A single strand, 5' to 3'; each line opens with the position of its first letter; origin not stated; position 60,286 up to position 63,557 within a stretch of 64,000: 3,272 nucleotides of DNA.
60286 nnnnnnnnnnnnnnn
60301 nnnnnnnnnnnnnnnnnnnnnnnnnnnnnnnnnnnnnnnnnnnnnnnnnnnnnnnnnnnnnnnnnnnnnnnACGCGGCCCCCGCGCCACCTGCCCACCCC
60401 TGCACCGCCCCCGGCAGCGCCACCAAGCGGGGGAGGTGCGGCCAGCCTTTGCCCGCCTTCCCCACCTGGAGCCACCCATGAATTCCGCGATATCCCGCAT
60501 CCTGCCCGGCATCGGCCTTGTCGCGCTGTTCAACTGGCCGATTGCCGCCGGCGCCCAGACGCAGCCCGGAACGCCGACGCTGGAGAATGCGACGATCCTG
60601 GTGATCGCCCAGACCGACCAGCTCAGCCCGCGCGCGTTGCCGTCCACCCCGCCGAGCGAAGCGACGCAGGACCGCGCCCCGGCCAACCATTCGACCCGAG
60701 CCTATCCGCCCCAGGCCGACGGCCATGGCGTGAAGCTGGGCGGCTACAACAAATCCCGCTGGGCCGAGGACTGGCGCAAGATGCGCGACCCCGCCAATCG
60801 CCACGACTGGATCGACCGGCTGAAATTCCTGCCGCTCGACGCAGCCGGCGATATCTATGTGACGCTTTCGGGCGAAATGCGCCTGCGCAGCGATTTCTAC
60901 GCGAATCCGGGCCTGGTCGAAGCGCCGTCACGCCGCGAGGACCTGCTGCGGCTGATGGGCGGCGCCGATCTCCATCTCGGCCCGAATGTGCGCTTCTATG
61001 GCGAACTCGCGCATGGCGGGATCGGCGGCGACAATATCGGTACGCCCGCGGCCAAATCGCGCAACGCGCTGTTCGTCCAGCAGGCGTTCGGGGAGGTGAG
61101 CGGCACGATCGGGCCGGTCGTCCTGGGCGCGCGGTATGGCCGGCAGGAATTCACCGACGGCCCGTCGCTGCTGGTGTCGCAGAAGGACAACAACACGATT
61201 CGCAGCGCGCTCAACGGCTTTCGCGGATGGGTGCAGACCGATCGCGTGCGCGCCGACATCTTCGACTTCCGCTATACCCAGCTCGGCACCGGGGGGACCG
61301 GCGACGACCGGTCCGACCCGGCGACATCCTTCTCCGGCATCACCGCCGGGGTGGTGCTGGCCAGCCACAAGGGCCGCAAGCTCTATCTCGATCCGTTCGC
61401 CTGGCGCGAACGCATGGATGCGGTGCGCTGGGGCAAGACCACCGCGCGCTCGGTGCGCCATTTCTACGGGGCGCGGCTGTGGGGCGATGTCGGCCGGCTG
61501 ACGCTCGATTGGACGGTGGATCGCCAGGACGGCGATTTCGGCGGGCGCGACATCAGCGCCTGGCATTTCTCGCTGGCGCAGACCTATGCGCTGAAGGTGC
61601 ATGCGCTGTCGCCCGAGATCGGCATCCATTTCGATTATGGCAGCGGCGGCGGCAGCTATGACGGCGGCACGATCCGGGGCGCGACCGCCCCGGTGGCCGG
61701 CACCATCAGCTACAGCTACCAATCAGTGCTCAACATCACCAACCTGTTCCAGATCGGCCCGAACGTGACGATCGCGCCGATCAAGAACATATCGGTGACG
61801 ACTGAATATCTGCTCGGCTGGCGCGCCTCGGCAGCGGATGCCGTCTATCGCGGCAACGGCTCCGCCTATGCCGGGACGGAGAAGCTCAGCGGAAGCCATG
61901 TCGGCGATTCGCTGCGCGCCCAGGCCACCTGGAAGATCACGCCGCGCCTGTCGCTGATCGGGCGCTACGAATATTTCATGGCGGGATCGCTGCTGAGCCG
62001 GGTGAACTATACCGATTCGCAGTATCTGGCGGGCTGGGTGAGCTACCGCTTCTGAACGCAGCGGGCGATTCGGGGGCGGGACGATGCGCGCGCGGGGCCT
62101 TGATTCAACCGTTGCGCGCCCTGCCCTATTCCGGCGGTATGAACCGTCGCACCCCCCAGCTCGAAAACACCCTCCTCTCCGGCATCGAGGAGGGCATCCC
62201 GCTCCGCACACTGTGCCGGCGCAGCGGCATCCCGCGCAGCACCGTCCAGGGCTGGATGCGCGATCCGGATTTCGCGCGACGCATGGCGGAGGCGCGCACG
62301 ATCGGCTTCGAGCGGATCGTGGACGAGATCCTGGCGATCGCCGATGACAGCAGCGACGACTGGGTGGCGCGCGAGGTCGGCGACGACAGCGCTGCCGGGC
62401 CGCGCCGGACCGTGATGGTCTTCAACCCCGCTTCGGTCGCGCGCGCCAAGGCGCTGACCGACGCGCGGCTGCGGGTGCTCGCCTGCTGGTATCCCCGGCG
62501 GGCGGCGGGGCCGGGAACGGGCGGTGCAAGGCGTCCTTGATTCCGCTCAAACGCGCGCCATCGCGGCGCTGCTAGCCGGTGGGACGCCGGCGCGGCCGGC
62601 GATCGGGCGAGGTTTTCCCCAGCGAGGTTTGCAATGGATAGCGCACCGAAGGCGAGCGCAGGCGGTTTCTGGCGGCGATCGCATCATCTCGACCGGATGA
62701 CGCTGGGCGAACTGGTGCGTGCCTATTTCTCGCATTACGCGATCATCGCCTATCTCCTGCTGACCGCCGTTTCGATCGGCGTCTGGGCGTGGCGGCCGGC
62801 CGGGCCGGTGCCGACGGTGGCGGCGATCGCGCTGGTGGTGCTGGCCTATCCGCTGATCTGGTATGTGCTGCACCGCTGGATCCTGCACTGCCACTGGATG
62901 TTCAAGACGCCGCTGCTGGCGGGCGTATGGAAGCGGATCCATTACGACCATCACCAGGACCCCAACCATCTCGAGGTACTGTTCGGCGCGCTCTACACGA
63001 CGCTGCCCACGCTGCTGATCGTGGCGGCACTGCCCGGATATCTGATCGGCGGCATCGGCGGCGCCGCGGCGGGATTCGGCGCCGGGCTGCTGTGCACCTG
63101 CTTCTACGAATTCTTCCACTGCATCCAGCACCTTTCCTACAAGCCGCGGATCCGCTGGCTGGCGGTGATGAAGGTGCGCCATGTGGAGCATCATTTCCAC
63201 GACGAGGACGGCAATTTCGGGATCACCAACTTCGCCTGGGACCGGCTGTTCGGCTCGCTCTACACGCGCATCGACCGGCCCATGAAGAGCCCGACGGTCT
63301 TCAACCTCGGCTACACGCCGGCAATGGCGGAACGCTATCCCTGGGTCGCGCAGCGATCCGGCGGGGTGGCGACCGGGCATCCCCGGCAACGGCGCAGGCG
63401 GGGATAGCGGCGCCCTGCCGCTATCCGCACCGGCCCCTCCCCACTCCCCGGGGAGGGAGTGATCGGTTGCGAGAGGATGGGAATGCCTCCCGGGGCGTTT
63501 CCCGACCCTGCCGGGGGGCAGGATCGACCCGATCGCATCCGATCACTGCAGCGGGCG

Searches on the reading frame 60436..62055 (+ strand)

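Call 6: search_protein_families(library=pfam, proteins=[window:60436-62055:+], max_evalue=0.01)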
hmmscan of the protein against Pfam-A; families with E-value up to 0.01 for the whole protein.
window:60436-62055:+ (539 aa): 1 family
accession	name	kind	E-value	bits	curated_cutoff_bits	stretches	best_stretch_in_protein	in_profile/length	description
PF13372.12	Alginate_exp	-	4.4e-30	105.2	25.2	1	142-525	3-386/395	Alginate export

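Call 7: search_protein_families(library=phrogs, proteins=[window:60436-62055:+], max_evalue=0.01)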
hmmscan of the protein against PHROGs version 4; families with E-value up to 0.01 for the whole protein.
window:60436-62055:+ (539 aa): 0 families

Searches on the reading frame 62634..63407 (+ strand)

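Call 8: search_protein_families(library=pfam, proteins=[window:62634-63407:+], max_evalue=10)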
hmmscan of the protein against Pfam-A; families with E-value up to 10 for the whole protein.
window:62634-63407:+ (257 aa): 1 family
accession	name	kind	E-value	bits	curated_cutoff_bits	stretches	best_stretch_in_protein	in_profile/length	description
PF04116.19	FA_hydroxylase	-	1.8e-18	67.7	31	1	66-208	2-132/132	Fatty acid hydroxylase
